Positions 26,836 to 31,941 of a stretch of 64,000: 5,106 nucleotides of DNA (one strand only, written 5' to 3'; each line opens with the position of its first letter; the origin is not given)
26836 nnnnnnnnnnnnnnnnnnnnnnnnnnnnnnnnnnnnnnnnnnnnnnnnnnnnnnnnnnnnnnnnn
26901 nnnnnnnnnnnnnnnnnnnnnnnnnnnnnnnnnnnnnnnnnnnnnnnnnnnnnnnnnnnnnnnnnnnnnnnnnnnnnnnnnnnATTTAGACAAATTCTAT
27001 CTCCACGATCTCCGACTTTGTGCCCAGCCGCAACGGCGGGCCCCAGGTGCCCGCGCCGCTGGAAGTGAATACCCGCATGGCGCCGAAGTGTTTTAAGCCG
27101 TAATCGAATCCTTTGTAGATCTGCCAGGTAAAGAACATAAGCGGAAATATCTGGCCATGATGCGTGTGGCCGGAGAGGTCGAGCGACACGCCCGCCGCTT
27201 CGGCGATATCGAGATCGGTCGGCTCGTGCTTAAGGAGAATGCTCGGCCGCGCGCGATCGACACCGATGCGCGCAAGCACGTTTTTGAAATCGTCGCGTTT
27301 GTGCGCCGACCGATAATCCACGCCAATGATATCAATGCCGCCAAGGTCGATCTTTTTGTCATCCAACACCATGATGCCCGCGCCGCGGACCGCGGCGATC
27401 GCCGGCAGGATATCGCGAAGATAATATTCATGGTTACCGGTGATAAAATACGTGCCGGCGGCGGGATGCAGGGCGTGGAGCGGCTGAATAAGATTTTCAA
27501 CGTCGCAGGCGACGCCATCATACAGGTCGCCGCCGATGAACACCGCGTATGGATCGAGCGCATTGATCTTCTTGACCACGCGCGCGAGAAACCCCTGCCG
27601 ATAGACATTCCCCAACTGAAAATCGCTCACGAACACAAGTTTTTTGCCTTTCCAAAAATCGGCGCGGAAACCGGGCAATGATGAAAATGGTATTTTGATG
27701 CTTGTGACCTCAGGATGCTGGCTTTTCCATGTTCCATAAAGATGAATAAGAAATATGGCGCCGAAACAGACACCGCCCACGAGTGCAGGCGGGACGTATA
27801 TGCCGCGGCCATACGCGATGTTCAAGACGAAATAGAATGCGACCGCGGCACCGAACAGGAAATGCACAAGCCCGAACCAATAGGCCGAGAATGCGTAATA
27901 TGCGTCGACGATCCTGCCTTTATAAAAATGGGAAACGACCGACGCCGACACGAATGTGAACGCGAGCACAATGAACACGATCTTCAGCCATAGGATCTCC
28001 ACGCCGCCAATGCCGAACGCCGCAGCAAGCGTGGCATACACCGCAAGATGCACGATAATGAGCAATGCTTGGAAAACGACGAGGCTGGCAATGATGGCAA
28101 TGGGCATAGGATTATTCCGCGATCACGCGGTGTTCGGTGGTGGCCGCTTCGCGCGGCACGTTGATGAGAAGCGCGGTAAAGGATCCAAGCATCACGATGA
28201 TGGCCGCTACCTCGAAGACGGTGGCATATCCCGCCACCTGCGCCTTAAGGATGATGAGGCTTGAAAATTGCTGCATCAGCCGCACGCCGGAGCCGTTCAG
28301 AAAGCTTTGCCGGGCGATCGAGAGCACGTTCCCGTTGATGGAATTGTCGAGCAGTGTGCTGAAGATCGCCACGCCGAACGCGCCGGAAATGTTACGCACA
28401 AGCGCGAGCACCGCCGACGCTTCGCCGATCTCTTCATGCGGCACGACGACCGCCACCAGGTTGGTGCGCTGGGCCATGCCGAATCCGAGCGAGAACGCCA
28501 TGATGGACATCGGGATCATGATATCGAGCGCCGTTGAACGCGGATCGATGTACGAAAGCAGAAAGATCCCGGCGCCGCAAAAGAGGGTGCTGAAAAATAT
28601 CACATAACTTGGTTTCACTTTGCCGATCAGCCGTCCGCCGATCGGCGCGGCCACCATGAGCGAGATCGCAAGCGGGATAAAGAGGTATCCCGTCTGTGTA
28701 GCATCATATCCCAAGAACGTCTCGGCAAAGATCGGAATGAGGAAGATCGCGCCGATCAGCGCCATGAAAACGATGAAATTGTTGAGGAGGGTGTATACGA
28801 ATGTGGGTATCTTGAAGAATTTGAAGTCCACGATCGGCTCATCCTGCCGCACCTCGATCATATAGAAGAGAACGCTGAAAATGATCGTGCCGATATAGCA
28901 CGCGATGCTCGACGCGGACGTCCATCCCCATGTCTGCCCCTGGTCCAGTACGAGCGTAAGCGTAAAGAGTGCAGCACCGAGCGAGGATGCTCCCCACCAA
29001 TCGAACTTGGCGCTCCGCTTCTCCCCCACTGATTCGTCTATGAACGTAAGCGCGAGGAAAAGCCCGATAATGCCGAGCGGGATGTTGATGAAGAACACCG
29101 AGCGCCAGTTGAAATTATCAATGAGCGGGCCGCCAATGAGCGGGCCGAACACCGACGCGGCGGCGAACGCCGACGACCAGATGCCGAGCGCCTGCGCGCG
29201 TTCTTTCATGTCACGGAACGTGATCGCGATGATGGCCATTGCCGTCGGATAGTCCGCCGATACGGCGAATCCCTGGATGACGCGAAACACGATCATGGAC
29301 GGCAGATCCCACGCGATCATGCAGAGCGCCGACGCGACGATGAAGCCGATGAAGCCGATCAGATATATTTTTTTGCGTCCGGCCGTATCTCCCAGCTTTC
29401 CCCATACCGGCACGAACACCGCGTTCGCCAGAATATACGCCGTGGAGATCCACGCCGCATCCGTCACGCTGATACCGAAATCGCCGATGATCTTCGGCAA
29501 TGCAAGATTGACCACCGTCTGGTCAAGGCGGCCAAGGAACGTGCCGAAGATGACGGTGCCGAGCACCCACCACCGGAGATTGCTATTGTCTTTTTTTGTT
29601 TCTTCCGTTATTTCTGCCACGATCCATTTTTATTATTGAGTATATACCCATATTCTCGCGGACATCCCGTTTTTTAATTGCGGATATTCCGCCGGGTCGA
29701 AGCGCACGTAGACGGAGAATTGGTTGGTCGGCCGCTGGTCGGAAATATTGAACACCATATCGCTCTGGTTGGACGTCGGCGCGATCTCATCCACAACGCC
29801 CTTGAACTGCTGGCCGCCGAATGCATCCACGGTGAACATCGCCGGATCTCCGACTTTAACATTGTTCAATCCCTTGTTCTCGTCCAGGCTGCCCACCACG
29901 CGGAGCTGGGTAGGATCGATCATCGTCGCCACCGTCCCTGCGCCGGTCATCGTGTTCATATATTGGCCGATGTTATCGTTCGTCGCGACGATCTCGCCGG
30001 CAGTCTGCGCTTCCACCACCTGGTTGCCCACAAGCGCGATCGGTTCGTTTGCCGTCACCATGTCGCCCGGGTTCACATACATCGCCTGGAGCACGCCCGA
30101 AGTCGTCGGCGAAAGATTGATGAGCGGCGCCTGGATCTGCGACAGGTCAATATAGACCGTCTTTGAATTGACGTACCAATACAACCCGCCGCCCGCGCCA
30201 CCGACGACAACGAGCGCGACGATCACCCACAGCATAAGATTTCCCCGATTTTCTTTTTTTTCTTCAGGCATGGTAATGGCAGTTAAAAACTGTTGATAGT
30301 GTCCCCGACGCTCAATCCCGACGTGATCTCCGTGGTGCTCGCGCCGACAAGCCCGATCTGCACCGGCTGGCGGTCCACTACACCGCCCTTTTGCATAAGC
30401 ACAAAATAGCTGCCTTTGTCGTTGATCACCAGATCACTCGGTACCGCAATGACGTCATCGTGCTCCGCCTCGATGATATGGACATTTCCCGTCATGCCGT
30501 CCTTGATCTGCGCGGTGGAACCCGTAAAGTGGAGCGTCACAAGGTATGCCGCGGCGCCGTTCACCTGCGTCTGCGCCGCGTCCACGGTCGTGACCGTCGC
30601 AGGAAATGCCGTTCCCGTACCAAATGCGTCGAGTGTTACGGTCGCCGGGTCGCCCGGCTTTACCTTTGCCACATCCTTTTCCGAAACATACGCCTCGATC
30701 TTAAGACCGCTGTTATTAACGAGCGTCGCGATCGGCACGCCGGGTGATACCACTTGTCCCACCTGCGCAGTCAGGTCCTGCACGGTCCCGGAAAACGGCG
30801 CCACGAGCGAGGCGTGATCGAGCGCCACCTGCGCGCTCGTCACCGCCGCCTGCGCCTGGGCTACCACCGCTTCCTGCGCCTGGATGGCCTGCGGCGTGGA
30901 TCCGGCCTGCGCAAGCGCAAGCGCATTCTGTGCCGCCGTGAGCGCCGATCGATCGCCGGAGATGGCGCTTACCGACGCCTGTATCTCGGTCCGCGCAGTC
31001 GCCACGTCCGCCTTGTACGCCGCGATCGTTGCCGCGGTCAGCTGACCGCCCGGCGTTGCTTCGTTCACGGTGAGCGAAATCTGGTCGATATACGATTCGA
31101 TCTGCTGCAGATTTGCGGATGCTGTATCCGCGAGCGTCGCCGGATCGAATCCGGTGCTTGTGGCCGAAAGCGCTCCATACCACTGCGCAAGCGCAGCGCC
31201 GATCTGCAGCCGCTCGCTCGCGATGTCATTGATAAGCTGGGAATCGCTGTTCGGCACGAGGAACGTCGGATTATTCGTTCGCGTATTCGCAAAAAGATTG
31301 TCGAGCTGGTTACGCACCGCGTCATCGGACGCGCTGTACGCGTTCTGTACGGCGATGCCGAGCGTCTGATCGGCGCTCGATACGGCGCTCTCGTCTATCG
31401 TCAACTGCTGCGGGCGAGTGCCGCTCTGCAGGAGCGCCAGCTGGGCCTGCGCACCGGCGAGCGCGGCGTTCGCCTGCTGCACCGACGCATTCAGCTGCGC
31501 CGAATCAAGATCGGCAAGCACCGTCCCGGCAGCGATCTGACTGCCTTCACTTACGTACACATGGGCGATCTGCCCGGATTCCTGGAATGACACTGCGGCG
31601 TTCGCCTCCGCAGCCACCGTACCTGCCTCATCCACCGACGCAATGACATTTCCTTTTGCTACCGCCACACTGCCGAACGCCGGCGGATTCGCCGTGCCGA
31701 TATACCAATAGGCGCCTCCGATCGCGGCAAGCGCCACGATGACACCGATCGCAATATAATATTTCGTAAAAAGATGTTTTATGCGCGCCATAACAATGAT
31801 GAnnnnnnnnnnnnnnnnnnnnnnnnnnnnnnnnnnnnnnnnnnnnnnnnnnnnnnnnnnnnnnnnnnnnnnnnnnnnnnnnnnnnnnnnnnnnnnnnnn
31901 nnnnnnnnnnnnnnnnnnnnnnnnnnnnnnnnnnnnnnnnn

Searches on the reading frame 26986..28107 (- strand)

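Call 28: search_protein_families(library=pfam, proteins=[window:26986-28107:-], max_evalue=0.001)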
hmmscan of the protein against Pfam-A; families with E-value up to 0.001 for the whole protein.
window:26986-28107:- (373 aa): 1 family
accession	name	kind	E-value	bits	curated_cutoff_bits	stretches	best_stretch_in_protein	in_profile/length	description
PF00149.33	Metallophos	-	6.3e-09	37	21.5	1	156-317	2-190/191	Calcineurin-like phosphoesterase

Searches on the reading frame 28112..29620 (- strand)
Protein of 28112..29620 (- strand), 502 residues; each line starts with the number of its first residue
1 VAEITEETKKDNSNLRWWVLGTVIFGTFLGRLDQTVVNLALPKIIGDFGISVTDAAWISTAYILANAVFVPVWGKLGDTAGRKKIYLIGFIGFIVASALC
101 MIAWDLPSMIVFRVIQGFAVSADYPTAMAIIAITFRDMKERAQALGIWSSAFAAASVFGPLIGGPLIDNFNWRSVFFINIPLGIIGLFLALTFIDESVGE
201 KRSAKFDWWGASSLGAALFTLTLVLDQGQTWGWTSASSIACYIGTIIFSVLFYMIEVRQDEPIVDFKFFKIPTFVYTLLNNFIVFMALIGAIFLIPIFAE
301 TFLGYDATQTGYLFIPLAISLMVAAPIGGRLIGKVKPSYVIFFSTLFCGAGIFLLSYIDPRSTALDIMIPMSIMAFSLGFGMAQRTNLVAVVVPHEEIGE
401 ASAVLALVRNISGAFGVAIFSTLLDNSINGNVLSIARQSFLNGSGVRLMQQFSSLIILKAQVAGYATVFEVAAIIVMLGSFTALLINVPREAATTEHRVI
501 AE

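Call 28: search_protein_families(library=pfam, proteins=[window:28112-29620:-], max_evalue=0.001)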
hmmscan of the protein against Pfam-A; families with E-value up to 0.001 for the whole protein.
window:28112-29620:- (502 aa): 1 family
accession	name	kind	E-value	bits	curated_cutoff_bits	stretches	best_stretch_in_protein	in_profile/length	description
PF07690.21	MFS_1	-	1.5e-56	192.2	33.4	1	24-416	2-346/347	Major Facilitator Superfamily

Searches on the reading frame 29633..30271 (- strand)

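Call 28: search_protein_families(library=pfam, proteins=[window:29633-30271:-], max_evalue=0.001)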
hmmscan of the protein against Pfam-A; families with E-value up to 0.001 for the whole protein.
window:29633-30271:- (212 aa): 3 families
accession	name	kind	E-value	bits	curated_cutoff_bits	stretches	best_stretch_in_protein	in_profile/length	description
PF13437.12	HlyD_3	-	5.8e-09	37.1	22.2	1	86-200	2-104/106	HlyD family secretion protein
PF16576.10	HlyD_D23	-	3.2e-08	33.6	30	1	86-169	111-190/214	Barrel-sandwich domain of CusB or HlyD membrane-fusion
PF00529.27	CusB_dom_1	-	3.5e-05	24.4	26.5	1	24-209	12-87/89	Cation efflux system protein CusB domain 1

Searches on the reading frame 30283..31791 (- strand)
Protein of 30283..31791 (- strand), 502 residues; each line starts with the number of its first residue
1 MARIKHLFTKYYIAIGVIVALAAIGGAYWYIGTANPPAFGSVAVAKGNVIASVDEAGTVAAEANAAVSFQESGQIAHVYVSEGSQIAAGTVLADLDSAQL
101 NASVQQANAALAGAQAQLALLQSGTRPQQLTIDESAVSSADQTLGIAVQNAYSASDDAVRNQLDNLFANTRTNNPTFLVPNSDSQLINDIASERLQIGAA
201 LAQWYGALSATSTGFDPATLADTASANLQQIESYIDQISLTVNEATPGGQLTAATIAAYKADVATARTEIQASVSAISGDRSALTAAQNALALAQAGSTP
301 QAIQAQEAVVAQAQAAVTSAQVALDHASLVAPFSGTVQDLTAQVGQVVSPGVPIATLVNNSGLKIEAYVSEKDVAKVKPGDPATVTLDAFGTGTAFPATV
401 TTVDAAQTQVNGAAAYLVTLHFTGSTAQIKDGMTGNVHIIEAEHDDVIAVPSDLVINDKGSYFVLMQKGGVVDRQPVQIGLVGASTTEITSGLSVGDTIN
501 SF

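Call 28: search_protein_families(library=pfam, proteins=[window:30283-31791:-], max_evalue=0.001)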
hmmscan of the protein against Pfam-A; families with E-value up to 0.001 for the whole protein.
window:30283-31791:- (502 aa): 4 families
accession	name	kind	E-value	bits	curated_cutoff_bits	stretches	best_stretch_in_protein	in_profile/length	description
PF13437.12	HlyD_3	-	5.1e-18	66.2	22.2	1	329-420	2-93/106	HlyD family secretion protein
PF16576.10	HlyD_D23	-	2.9e-15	56.6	30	1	315-404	97-185/214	Barrel-sandwich domain of CusB or HlyD membrane-fusion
PF00364.28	Biotin_lipoyl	-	4.4e-07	30.1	22.1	0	63-95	41-73/73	Biotin-requiring enzyme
PF13533.13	Biotin_lipoyl_2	-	1.1e-06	28.8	29.8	0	67-96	3-32/32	Biotin-lipoyl like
